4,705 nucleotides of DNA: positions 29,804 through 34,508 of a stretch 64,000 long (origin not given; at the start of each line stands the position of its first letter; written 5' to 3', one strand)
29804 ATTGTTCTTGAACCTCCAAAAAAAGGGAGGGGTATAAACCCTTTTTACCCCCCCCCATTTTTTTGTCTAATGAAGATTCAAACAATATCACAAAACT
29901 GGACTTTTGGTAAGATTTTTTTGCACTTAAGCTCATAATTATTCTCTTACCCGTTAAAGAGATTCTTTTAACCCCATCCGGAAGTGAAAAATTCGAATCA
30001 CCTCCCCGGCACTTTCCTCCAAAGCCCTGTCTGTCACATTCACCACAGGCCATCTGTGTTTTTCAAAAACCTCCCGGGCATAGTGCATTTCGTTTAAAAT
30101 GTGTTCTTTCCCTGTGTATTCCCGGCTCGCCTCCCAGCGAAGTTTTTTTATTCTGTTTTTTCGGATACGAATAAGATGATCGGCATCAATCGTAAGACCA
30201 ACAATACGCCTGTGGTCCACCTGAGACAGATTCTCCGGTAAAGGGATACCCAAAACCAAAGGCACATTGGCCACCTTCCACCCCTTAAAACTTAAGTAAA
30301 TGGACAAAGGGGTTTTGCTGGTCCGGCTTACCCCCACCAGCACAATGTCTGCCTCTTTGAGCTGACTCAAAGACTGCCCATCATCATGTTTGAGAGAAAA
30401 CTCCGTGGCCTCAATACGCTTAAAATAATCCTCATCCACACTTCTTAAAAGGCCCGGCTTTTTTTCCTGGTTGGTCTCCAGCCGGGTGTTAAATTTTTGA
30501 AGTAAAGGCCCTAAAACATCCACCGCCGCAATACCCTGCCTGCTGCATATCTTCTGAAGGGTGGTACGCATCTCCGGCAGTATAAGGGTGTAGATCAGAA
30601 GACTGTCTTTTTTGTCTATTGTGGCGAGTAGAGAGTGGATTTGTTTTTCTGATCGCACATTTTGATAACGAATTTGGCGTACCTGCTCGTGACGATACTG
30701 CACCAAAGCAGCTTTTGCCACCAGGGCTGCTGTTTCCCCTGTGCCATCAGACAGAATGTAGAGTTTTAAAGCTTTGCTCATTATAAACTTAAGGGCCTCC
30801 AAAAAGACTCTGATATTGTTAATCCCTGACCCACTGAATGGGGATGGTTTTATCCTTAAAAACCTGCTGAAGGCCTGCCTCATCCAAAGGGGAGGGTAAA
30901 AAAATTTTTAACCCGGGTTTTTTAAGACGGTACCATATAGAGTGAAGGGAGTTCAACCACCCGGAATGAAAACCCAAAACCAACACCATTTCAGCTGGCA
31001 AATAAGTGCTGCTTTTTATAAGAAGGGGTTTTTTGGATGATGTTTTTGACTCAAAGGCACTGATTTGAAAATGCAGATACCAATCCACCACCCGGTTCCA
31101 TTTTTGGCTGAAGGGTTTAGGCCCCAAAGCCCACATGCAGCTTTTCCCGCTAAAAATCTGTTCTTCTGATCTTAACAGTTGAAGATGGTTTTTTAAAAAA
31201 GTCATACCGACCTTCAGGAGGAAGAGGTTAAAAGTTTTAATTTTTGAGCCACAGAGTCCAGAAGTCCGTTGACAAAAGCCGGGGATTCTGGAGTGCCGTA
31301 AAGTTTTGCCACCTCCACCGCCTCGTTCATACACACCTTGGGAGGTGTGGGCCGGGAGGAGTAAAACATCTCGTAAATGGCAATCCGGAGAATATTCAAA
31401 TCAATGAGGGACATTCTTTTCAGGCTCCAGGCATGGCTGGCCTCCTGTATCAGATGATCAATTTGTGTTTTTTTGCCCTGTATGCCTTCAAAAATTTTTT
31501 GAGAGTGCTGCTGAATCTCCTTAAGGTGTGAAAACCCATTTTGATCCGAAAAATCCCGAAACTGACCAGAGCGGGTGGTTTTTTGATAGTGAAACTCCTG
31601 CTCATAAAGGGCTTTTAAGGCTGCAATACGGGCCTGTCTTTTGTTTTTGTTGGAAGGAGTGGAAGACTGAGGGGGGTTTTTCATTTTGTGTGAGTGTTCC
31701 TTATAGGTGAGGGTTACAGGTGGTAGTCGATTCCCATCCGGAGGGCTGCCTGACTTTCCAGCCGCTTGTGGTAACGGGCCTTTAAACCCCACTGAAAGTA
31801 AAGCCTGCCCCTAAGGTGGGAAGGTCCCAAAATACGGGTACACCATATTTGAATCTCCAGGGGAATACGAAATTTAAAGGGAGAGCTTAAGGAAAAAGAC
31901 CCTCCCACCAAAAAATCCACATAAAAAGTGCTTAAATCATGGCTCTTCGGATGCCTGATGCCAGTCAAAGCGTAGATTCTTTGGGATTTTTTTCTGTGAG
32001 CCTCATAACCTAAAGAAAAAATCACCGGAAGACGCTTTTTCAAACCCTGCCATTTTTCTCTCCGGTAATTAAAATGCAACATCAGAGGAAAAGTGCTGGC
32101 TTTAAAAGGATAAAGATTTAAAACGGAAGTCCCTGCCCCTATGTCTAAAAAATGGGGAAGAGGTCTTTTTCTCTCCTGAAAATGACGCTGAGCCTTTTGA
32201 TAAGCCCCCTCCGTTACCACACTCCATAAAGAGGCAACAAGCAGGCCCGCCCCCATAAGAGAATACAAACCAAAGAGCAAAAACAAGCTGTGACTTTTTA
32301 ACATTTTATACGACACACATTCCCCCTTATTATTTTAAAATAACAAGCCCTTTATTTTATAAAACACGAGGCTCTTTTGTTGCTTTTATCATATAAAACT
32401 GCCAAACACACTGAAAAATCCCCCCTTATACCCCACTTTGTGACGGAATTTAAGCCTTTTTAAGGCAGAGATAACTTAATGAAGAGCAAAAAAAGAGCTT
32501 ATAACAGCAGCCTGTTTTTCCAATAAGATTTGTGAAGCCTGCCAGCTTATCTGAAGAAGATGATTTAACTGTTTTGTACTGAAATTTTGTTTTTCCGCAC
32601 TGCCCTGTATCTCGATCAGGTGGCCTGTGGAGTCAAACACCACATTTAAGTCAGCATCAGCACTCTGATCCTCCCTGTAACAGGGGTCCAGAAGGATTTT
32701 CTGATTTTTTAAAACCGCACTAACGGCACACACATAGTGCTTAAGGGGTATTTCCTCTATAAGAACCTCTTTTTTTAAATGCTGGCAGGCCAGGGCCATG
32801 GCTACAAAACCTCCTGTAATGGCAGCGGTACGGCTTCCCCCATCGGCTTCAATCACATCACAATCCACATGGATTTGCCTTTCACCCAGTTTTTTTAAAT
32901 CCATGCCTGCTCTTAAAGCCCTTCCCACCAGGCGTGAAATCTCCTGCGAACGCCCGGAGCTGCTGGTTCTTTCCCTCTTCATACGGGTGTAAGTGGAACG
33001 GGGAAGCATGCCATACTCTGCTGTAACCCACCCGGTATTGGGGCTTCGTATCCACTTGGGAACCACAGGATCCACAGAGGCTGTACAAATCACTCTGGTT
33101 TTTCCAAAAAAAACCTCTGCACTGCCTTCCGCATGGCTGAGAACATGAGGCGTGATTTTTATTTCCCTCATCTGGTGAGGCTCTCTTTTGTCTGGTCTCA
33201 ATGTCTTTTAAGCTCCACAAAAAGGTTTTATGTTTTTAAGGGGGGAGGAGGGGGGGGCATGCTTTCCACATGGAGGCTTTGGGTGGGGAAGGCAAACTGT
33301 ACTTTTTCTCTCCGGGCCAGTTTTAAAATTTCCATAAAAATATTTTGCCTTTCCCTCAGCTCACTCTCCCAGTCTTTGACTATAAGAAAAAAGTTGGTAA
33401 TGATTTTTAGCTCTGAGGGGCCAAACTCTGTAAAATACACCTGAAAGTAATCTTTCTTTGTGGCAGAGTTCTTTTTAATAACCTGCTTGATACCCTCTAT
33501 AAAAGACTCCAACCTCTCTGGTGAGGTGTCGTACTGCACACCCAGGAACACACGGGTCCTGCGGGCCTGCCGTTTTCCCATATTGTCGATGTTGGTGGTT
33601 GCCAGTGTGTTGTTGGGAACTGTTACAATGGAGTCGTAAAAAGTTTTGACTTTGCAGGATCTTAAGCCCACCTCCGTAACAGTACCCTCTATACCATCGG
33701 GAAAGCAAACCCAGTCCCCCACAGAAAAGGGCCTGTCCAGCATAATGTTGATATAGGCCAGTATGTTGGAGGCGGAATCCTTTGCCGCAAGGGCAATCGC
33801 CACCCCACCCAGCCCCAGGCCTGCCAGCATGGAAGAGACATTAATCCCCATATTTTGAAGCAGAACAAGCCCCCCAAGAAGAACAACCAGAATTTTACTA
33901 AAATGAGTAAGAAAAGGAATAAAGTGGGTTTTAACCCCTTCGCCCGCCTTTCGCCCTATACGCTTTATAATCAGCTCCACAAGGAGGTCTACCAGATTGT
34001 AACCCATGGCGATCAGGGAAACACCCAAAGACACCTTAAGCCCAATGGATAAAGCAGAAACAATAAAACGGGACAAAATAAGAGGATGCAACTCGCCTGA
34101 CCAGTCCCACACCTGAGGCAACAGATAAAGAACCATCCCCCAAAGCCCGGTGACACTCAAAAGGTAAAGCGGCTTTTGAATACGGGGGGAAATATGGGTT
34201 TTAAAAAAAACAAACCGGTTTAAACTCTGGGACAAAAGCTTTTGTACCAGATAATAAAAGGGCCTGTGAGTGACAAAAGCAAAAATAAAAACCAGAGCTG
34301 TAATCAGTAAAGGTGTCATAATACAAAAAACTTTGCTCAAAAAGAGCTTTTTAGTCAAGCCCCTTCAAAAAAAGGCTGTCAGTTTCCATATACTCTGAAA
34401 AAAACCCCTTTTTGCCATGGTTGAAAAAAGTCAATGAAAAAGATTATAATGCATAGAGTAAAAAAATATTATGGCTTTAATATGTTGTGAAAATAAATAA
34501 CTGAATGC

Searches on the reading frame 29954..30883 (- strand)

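Call 61: search_protein_families(library=pfam, proteins=[window:29954-30883:-], max_evalue=0.001)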
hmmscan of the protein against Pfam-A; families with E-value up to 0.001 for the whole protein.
window:29954-30883:- (309 aa): 1 family
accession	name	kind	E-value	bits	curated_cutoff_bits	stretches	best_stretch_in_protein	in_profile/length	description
PF03618.20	Kinase-PPPase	-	3.9e-92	309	23.5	1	41-296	1-256/256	Kinase/pyrophosphorylase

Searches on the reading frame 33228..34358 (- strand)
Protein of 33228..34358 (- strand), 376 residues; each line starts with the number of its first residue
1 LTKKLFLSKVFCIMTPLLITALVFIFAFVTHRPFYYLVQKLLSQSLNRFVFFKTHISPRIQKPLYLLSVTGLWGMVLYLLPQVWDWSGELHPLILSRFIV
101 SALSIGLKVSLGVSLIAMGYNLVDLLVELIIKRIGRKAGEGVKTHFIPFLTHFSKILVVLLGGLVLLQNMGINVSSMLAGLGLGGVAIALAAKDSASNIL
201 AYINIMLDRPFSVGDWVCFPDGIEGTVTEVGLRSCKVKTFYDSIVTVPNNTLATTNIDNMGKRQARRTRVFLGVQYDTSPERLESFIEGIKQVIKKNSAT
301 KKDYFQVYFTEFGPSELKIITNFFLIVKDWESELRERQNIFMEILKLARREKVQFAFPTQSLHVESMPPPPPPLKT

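Call 61: search_protein_families(library=pfam, proteins=[window:33228-34358:-], max_evalue=0.001)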
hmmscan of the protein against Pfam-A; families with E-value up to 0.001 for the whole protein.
window:33228-34358:- (376 aa): 3 families
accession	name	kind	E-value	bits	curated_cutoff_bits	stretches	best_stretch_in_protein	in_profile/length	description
PF00924.24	MS_channel_2nd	-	9.8e-18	64.5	20.2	1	194-260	1-66/68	Mechanosensitive ion channel, beta-domain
PF21088.3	MS_channel_1st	-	1.4e-07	31.8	23.1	1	155-193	4-42/42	Mechanosensitive ion channel, transmembrane helices 2/3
PF21082.3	MS_channel_3rd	-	7.4e-06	26.8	21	1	273-354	6-87/88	Mechanosensitive ion channel MscS, C-terminal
